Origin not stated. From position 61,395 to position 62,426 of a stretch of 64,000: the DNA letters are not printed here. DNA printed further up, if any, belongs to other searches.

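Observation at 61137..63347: Unusual candidate lysis/surface cluster: C1 papain-like peptidase + DUF3494 ice-binding-like lipoprotein + small 2-TM protein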

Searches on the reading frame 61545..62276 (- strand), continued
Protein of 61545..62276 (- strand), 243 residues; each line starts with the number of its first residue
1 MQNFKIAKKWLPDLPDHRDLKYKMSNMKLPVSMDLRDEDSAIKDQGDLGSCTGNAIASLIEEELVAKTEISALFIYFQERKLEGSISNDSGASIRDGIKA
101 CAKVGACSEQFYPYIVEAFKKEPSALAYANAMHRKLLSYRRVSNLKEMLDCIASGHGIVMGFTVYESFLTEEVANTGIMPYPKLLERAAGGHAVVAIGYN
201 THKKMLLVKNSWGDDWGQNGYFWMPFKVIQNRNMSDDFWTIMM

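Call 36: find_related_loci(query=A2, collection=genome_contigs, flank=6000)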
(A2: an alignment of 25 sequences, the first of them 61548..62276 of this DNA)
Query A2 (243 aa) in genome_contigs; peptide patterns used: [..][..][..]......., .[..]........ (x = any residue, [..] = any of these).
600 stretches matched a pattern (row limit reached: there are more); 510 encode a relative of the query (tblastn E <= 1e-3); the best 80 are kept; 80 distinct loci.
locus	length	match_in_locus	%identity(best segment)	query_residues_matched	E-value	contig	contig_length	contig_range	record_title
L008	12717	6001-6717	51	10-241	2e-82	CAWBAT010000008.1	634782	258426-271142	MAG: uncultured Acidimicrobiia bacterium isolate MFD02979.bin.1.148 genome assembly, contig: contig_90051, whole genome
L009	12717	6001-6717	50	10-241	8e-80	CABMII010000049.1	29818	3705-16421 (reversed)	uncultured archaeon isolate LFW-280_4 genome assembly, contig: LFW2804_142, whole genome shotgun sequence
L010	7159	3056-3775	48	10-241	2e-79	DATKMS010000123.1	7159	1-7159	MAG TPA_asm: Candidatus Margulisiibacteriota bacterium isolate SMAG_U14717 k141_441366, whole genome shotgun sequence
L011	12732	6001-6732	48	5-241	3e-79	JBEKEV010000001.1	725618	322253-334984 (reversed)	MAG: Bacteroidota bacterium isolate SPRUCE 214 SPRUCE_214_1, whole genome shotgun sequence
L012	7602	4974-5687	51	10-240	1e-78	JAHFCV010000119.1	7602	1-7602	MAG: Candidatus Methanoperedens sp. isolate nzgw23 NODE_11665_length_7603_cov_4.275595, whole genome shotgun sequence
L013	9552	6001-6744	50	5-241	1e-78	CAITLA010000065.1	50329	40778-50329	MAG: uncultured Syntrophaceae bacterium isolate AM-sed-core3-D1_bin-194 genome assembly, contig: bin-194:065/313, whole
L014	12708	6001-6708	50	10-241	2e-77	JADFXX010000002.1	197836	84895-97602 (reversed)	MAG: Candidatus Omnitrophota bacterium isolate nDJH2bin18 nDJH2_bin18_NODE_2_length_197836_cov_59.150423, whole genome s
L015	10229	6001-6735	47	5-241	2e-77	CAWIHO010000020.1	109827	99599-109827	MAG: uncultured delta proteobacterium isolate MFD03726.bin.2.118 genome assembly, contig: contig_17548, whole genome sho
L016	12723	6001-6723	48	8-241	1e-76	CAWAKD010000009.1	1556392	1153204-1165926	MAG: uncultured delta proteobacterium isolate MFD02416.bin.1.176 genome assembly, contig: contig_57377, whole genome sho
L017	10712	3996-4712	47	10-241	1e-76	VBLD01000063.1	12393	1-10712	MAG: Deltaproteobacteria bacterium isolate DP_26 14_1009_16_30cm_scaffold_16273, whole genome shotgun sequence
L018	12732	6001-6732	50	5-241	5e-76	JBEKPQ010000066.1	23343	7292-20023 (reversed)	MAG: Thermodesulfobacteriota bacterium isolate SPRUCE 468 SPRUCE_468_66, whole genome shotgun sequence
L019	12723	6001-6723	47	10-241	1e-75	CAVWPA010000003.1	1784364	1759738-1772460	MAG: uncultured Verrucomicrobiae bacterium isolate MFD05442.bin.2.65 genome assembly, contig: contig_6455, whole genome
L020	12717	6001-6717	50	10-241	3e-75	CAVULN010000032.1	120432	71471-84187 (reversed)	MAG: uncultured Alphaproteobacteria bacterium isolate MFD06435.bin.2.88 genome assembly, contig: contig_32839, whole gen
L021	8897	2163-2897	48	1-241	1e-74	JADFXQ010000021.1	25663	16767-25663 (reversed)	MAG: Candidatus Omnitrophota bacterium isolate nDJH15bin13 nDJH15_bin13_NODE_21_length_25663_cov_5.228540, whole genome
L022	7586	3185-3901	48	10-241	6e-74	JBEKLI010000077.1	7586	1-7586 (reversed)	MAG: Desulfomonilia bacterium isolate SPRUCE 367 SPRUCE_367_77, whole genome shotgun sequence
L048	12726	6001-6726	45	10-243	7e-69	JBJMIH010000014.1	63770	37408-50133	MAG: Mycobacteriales bacterium isolate H2_16_all_fractions_metab_conc_119_73_28 k255_476461, whole genome shotgun sequen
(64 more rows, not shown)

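Call 40: find_related_loci(query=A3, collection=metagenome_contigs, flank=8000)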
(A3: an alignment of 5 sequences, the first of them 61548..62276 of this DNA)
Query A3 (243 aa) in metagenome_contigs; peptide patterns used: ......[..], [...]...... (x = any residue, [..] = any of these).
600 stretches matched a pattern (row limit reached: there are more); 401 encode a relative of the query (tblastn E <= 1e-3); the best 80 are kept; 80 distinct loci.
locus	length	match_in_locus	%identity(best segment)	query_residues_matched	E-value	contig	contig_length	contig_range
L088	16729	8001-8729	49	1-241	2e-78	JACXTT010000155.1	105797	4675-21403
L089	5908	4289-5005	48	10-241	2e-77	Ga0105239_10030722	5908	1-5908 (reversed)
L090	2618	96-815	48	10-241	1e-78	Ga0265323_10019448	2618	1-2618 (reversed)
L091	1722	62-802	49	5-243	5e-80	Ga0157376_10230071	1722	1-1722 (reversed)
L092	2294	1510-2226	48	10-241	2e-78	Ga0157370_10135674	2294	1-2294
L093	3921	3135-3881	49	4-241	8e-76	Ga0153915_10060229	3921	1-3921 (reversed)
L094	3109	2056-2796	49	4-241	2e-76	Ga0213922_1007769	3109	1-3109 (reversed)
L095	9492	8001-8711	48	10-241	7e-75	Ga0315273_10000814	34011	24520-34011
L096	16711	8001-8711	48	10-241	7e-75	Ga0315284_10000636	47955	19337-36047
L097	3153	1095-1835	49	5-241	5e-75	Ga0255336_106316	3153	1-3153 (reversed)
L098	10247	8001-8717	47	10-241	3e-74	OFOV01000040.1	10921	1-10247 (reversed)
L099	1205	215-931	47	10-241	9e-80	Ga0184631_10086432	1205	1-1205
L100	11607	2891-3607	49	10-241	3e-74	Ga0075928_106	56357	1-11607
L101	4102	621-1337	47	10-241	9e-74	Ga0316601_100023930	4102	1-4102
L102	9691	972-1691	48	10-241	3e-73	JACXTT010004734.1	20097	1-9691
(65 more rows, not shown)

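Call 50: get_annotated_region(hit=H3, flank=3000)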
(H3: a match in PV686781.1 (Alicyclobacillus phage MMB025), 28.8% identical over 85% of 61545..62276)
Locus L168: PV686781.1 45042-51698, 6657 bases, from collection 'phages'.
description: Alicyclobacillus phage MMB025, complete genome.
organism: Alicyclobacillus phage MMB025 (NCBI taxid 3425951)
taxonomy: Viruses
host: Alicyclobacillus acidoterrestris MMB007; source: -; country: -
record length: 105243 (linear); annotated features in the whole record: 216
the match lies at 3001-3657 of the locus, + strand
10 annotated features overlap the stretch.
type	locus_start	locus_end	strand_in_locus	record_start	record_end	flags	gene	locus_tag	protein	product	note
CDS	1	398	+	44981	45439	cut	-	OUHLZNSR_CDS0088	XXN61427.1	virion structural protein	head and packaging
CDS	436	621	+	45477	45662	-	-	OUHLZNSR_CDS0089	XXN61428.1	hypothetical protein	-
CDS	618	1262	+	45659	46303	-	-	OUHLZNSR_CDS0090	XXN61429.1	tail fiber protein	tail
CDS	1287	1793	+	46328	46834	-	-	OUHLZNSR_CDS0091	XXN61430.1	enoyl-CoA hydratase/carnithine racemase-like protein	moron, auxiliary metabolic gene and host takeover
CDS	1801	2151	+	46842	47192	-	-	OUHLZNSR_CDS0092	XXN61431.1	hypothetical protein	-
CDS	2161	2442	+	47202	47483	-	-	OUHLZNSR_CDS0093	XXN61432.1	hypothetical protein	-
CDS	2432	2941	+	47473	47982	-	-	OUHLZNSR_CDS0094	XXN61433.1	HNH endonuclease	DNA, RNA and nucleotide metabolism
CDS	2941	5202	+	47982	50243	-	-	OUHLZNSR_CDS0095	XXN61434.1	endolysin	lysis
CDS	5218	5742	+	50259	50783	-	-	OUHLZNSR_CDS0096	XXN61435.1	hypothetical protein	-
CDS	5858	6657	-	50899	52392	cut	-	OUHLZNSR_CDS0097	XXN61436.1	integrase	integration and excision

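Call 51: get_annotated_region(hit=H2, flank=3000)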
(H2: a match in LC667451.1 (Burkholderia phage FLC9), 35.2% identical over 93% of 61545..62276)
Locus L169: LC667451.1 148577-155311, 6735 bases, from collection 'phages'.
description: Burkholderia phage FLC9 DNA, complete genome.
organism: Burkholderia phage FLC9 (NCBI taxid 2906467)
taxonomy: Viruses; Duplodnaviria; Heunggongvirae; Uroviricota; Caudoviricetes
host: Burkholderia glumae; source: -; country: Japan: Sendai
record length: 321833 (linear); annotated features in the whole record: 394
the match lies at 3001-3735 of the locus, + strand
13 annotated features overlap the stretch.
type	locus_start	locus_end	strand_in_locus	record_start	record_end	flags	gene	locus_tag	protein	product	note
CDS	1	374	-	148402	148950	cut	-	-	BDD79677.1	hypothetical protein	FLC9_gp158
CDS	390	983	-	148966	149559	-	-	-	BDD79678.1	hypothetical protein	FLC9_gp159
CDS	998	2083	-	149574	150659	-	-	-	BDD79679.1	hypothetical protein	FLC9_gp160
CDS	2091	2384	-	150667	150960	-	-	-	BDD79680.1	hypothetical protein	FLC9_gp161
CDS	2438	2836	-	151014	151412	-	-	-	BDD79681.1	hypothetical protein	FLC9_gp162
CDS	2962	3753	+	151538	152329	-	-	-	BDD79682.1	hypothetical protein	FLC9_gp163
CDS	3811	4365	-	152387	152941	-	-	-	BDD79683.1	hypothetical protein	FLC9_gp164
CDS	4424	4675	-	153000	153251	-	-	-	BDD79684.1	hypothetical protein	FLC9_gp165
CDS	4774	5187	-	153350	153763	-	-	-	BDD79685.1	hypothetical protein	FLC9_gp166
CDS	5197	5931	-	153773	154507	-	-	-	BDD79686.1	hypothetical protein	FLC9_gp167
CDS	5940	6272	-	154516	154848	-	-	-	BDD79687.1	hypothetical protein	FLC9_gp168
CDS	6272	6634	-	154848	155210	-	-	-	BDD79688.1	hypothetical protein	FLC9_gp169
CDS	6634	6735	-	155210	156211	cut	-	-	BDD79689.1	hypothetical protein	FLC9_gp170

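Call 54: find_related_loci(query=A2, collection=viral_contigs, flank=6000)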
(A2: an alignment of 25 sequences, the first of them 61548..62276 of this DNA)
Query A2 (243 aa) in viral_contigs; peptide patterns used: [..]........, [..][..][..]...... (x = any residue, [..] = any of these).
599 stretches matched a pattern (row limit reached: there are more); 470 encode a relative of the query (tblastn E <= 1e-3); the best 80 are kept; 80 distinct loci.
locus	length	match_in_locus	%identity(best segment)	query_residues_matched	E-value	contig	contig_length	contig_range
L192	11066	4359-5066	49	10-241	3e-78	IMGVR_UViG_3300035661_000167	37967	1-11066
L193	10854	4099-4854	48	2-241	2e-76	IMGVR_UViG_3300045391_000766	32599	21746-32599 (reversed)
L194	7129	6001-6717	49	10-243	1e-75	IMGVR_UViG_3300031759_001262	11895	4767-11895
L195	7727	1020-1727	48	10-241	1e-75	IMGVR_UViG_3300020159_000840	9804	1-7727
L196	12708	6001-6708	49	10-241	8e-74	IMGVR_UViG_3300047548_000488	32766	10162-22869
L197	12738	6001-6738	48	1-241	5e-74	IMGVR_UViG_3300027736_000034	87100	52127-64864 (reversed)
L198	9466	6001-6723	47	10-243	2e-73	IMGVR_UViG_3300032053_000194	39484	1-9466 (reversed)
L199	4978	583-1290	47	10-241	1e-73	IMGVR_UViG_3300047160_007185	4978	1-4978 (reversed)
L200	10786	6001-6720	48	10-243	1e-72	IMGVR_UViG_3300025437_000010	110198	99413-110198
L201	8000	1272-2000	48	4-241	1e-72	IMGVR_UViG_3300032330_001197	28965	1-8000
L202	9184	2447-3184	48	10-241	2e-72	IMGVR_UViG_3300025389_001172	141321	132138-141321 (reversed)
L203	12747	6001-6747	45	10-243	1e-71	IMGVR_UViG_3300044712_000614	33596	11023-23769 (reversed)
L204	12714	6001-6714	45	10-242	2e-71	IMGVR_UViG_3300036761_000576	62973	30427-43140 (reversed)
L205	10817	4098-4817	46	10-241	2e-71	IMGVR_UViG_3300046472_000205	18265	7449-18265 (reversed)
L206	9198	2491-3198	47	10-241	6e-71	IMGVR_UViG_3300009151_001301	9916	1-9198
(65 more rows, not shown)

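Call 62: search_protein_families(library=padloc, proteins=[window:61548-62276:-], max_evalue=0.01)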
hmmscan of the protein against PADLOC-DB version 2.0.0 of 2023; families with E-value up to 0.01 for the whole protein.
window:61548-62276:- (243 aa): 0 families

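Call 63: search_protein_families(library=ncbifam, proteins=[window:61548-62276:-], max_evalue=0.01)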
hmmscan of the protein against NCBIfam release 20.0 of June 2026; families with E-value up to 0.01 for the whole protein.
window:61548-62276:- (243 aa): 1 family
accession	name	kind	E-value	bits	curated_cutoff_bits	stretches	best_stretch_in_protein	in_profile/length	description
NF045837.1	Mplas_Cys_pep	subfamily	0.0027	17.7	45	1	186-214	167-195/240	putative cysteine peptidase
